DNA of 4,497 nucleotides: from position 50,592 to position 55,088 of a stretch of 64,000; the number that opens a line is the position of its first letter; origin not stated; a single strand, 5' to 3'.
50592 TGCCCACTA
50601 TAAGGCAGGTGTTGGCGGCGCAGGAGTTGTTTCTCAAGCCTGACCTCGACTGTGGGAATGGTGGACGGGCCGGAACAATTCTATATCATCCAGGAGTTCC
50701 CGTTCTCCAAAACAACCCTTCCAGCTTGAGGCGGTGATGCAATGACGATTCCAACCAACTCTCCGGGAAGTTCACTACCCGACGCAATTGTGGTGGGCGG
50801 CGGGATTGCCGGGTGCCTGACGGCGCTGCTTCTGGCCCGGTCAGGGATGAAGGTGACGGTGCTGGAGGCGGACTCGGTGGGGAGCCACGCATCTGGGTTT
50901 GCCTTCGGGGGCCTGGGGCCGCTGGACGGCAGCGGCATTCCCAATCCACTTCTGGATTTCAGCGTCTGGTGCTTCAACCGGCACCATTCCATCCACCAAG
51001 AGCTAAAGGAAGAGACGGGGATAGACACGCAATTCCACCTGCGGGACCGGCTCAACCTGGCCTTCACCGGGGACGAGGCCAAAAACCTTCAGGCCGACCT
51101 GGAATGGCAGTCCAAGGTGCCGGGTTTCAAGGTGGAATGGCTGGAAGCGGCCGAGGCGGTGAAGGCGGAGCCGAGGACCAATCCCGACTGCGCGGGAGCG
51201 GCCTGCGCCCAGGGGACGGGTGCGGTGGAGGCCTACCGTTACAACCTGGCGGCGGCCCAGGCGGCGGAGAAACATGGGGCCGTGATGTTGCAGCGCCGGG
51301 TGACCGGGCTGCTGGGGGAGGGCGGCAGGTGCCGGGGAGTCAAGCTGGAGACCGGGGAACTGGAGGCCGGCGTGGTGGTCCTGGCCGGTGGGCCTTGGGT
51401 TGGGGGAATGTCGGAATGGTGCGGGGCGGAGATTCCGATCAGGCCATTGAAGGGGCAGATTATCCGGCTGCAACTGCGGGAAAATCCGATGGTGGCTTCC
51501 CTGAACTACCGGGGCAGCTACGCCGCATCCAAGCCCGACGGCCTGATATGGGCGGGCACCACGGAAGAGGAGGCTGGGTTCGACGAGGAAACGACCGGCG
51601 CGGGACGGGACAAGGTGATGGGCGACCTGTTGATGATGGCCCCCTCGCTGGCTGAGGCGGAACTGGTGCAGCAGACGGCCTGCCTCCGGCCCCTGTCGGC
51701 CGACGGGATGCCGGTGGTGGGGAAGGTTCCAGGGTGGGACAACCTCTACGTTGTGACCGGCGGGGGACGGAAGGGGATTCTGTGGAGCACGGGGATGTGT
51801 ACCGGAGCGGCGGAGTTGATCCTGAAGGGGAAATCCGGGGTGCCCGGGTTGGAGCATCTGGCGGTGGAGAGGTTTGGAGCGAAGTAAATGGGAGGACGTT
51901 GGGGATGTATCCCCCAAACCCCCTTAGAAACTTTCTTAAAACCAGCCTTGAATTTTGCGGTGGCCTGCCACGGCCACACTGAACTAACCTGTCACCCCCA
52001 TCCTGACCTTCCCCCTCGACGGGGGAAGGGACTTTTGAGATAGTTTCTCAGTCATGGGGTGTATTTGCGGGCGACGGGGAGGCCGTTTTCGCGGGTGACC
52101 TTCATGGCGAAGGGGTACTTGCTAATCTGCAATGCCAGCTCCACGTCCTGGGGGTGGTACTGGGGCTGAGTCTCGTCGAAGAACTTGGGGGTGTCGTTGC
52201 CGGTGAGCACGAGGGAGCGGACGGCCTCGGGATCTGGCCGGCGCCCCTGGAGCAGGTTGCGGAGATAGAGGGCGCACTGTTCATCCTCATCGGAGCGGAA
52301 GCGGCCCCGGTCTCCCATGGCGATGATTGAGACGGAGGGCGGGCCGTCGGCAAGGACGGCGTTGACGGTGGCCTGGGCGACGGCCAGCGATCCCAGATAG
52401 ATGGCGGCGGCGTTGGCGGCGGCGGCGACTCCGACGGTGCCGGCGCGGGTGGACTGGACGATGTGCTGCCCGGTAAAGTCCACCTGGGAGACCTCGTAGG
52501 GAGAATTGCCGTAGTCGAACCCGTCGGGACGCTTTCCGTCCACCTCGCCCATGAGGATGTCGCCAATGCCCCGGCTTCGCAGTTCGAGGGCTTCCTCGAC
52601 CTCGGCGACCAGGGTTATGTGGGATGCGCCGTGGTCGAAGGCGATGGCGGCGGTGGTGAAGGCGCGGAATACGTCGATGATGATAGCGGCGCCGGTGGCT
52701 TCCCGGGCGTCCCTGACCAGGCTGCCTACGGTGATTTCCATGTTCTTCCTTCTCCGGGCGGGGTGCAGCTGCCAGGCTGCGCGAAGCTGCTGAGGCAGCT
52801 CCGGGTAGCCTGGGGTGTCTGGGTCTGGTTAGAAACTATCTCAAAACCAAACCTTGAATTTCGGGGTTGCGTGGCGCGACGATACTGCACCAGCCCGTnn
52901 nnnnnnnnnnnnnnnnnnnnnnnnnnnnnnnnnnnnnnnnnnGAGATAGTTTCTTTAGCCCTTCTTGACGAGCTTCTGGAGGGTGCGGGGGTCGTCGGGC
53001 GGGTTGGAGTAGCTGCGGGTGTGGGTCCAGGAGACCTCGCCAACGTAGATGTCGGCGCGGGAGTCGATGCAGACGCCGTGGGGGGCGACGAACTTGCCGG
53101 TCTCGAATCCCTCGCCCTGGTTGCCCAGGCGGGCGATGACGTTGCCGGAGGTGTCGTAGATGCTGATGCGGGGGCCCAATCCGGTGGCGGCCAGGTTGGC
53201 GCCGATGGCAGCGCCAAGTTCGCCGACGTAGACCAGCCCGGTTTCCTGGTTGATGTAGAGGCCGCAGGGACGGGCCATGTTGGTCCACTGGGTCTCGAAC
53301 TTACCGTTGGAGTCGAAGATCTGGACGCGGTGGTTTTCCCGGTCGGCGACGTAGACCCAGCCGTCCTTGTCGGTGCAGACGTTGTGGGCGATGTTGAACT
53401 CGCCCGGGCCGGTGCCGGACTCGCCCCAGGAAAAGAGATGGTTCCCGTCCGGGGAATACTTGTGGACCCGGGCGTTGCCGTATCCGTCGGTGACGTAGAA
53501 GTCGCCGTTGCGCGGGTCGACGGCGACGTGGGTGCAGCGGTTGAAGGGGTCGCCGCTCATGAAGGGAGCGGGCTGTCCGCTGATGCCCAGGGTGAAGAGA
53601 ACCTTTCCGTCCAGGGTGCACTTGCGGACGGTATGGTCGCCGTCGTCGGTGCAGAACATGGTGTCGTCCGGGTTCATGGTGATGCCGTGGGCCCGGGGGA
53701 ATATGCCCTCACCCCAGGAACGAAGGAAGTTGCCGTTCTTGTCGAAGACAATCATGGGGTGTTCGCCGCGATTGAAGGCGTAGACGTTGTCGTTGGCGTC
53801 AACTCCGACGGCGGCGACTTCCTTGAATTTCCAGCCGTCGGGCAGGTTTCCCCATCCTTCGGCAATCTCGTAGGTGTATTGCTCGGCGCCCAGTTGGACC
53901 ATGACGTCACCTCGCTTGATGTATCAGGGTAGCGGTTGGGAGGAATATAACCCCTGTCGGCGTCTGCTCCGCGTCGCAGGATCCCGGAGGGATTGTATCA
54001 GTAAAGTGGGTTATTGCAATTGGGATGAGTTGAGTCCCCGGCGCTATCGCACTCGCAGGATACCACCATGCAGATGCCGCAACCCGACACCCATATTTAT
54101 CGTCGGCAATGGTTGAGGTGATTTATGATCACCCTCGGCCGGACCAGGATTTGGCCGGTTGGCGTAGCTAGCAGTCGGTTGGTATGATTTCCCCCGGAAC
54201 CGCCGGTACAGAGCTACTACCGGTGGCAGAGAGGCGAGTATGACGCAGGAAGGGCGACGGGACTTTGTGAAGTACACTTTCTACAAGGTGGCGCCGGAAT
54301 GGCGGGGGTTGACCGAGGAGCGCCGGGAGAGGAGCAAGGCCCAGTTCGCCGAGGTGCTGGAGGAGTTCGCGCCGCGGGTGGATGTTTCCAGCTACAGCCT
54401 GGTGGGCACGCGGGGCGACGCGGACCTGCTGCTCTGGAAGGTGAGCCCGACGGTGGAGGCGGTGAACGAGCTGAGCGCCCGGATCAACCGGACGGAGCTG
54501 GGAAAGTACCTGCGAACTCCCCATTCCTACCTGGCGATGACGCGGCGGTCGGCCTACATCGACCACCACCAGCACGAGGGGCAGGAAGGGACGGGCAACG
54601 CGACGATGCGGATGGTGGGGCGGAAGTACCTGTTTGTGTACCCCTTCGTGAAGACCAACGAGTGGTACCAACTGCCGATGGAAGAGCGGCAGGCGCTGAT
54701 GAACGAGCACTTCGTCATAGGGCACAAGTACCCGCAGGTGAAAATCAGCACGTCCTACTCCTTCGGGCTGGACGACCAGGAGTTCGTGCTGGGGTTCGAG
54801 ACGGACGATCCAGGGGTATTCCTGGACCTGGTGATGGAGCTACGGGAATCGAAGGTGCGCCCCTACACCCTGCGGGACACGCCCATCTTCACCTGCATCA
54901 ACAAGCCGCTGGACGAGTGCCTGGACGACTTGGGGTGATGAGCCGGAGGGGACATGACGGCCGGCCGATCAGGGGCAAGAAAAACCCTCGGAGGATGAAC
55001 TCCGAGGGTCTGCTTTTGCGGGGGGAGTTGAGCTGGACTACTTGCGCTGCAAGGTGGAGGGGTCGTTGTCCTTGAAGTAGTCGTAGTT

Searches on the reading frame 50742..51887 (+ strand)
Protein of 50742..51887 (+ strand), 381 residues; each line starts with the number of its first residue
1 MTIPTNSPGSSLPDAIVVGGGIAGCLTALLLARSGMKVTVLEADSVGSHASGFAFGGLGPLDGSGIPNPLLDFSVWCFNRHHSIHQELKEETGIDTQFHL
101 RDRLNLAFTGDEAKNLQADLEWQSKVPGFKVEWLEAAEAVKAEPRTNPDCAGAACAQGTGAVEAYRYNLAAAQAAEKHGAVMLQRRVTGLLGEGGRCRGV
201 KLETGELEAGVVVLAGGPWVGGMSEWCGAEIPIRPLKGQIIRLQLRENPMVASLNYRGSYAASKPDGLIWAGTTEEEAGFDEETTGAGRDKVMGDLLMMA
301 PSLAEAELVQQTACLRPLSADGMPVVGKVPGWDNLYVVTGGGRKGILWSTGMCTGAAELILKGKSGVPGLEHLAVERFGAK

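Call 71: search_protein_families(library=pfam, proteins=[window:50742-51887:+], max_evalue=0.001)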
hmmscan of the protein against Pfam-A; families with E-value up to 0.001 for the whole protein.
window:50742-51887:+ (381 aa): 8 families
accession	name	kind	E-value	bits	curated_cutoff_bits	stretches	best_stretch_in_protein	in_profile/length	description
PF01266.30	DAO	-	9.9e-64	216.5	27.9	1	14-358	1-352/353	FAD dependent oxidoreductase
PF01134.28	GIDA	-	7.4e-08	32.3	22.1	0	14-47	1-36/391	Glucose inhibited division protein A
PF00890.30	FAD_binding_2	-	4.9e-07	29.7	20.4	1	14-58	1-45/414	FAD binding domain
PF13450.12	NAD_binding_8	-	1.4e-06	29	21.9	1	17-57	1-42/68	NAD(P)-binding Rossmann-like domain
PF01494.25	FAD_binding_3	-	0.0003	20.6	22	1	14-46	3-35/349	FAD binding domain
PF12831.13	FAD_oxidored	-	0.00054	19.8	27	0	14-45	1-32/416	FAD dependent oxidoreductase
PF03486.20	HI0933_like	-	0.00075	19.4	50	0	14-44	2-32/244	HI0933-like protein Rossmann domain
PF07992.20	Pyr_redox_2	-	0.00093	19.1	26.1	0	14-46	2-31/291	Pyridine nucleotide-disulphide oxidoreductase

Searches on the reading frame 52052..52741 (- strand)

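Call 71: search_protein_families(library=pfam, proteins=[window:52052-52741:-], max_evalue=0.001)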
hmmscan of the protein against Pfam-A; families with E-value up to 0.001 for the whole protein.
window:52052-52741:- (229 aa): 1 family
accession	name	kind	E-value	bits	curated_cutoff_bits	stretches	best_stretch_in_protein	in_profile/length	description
PF04029.19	2-ph_phosp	-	1e-37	129.9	26.4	1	14-166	11-163/226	2-phosphosulpholactate phosphatase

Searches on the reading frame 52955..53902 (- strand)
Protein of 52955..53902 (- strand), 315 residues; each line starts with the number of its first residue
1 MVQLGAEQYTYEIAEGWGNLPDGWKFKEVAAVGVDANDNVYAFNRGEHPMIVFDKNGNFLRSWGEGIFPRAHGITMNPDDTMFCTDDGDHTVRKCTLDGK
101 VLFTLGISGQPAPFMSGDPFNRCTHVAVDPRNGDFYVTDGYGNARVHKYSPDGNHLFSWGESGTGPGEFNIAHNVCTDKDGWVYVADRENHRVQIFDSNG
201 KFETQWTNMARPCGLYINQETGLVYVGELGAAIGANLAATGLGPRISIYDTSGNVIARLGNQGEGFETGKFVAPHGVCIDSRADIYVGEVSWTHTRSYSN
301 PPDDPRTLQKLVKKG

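Call 71: search_protein_families(library=pfam, proteins=[window:52955-53902:-], max_evalue=0.001)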
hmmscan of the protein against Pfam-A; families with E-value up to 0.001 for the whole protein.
window:52955-53902:- (315 aa): 2 families
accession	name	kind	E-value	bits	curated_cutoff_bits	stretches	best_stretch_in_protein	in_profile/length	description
PF01436.27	NHL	-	2.7e-18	65.4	20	2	169-196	1-28/28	NHL repeat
PF17170.10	DUF5128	-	2.7e-07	30.5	22.9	0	179-205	52-78/321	6-bladed beta-propeller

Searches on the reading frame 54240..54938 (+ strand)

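Call 71: search_protein_families(library=pfam, proteins=[window:54240-54938:+], max_evalue=0.001)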
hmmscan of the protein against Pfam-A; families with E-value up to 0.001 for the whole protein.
window:54240-54938:+ (232 aa): 1 family
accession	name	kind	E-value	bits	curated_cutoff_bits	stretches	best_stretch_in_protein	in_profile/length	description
PF06778.18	Chlor_dismutase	-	9.5e-58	195.4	25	1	29-220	1-187/189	Chlorite dismutase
